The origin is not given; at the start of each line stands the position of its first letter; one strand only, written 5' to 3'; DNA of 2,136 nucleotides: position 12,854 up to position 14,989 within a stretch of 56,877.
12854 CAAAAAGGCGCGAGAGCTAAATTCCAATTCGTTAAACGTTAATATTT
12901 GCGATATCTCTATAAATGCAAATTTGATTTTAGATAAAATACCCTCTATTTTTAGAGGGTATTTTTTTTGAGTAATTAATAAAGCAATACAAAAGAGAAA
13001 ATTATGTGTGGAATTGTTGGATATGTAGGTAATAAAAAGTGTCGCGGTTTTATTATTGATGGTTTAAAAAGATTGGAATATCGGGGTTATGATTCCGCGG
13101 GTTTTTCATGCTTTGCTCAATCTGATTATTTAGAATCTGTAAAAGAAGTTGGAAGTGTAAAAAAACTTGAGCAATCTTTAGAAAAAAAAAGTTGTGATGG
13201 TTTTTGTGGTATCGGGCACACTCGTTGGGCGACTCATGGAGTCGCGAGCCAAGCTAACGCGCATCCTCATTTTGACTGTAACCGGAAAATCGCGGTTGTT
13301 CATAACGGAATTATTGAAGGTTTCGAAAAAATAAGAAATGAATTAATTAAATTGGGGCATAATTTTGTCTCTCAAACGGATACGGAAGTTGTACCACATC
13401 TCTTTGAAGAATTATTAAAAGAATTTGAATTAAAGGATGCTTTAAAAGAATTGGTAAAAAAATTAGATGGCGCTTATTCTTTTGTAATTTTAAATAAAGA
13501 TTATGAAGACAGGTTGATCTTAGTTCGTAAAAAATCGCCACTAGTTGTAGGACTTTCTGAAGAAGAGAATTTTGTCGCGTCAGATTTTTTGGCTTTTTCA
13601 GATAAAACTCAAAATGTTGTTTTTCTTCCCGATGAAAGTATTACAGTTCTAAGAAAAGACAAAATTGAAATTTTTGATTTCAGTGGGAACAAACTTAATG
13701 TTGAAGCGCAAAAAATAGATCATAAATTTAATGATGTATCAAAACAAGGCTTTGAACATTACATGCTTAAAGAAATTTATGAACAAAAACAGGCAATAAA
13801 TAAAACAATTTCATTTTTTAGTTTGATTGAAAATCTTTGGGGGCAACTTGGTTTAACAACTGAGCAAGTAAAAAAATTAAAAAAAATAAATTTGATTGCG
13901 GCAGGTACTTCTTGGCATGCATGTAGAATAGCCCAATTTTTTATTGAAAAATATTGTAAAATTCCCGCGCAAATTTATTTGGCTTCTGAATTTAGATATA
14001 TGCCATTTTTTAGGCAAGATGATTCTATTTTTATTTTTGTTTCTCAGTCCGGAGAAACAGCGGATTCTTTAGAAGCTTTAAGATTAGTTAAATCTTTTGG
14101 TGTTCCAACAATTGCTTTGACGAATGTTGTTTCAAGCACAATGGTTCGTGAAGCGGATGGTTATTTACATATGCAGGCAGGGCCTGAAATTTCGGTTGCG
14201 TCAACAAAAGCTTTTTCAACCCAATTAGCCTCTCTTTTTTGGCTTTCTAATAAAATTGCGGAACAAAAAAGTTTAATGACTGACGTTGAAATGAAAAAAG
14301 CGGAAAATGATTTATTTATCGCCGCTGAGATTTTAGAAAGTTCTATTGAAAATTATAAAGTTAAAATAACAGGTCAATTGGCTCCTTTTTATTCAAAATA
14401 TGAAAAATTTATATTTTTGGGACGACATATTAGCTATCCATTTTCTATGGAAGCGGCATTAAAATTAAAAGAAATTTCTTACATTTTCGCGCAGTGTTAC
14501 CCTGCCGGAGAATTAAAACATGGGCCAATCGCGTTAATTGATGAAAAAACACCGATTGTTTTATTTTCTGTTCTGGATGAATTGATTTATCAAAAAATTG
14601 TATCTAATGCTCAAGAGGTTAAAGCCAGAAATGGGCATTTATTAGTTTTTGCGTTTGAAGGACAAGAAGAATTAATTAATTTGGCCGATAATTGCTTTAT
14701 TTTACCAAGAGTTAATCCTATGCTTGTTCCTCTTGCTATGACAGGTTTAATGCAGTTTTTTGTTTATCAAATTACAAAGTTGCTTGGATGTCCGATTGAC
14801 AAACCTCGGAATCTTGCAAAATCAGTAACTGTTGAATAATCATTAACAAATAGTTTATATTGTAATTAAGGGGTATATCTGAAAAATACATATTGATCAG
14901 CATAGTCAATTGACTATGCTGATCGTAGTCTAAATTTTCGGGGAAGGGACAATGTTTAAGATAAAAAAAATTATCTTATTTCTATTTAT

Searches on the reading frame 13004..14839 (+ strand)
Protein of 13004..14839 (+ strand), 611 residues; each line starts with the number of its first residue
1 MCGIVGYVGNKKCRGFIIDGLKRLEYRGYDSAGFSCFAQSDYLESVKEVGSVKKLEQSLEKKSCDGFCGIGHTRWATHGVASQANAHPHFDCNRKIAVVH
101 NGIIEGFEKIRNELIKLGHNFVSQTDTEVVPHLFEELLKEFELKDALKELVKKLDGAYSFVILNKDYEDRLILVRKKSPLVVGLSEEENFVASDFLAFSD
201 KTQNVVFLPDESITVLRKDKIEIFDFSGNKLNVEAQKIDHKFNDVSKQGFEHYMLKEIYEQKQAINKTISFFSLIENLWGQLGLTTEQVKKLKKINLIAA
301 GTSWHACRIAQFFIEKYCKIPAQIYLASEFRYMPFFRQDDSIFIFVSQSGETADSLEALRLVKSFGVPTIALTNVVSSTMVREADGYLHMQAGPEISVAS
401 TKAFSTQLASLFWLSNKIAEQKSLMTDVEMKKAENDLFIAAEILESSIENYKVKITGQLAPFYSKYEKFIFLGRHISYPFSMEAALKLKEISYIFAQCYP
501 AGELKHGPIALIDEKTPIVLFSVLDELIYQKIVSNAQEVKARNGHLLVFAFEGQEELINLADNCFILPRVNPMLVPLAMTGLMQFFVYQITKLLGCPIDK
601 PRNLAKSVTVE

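Call 74: search_protein_families(library=pfam, proteins=[window:13004-14839:+], max_evalue=0.00001)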
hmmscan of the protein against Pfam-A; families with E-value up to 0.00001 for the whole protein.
window:13004-14839:+ (611 aa): 3 families
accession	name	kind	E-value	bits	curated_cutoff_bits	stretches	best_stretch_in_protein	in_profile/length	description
PF01380.27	SIS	-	1.2e-45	154.9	25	2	292-411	5-125/131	SIS domain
PF13522.11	GATase_6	-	2.7e-21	76.4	27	1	64-193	8-129/130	Glutamine amidotransferase domain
PF13537.11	GATase_7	-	6e-17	62.2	25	1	73-197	2-120/123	Glutamine amidotransferase domain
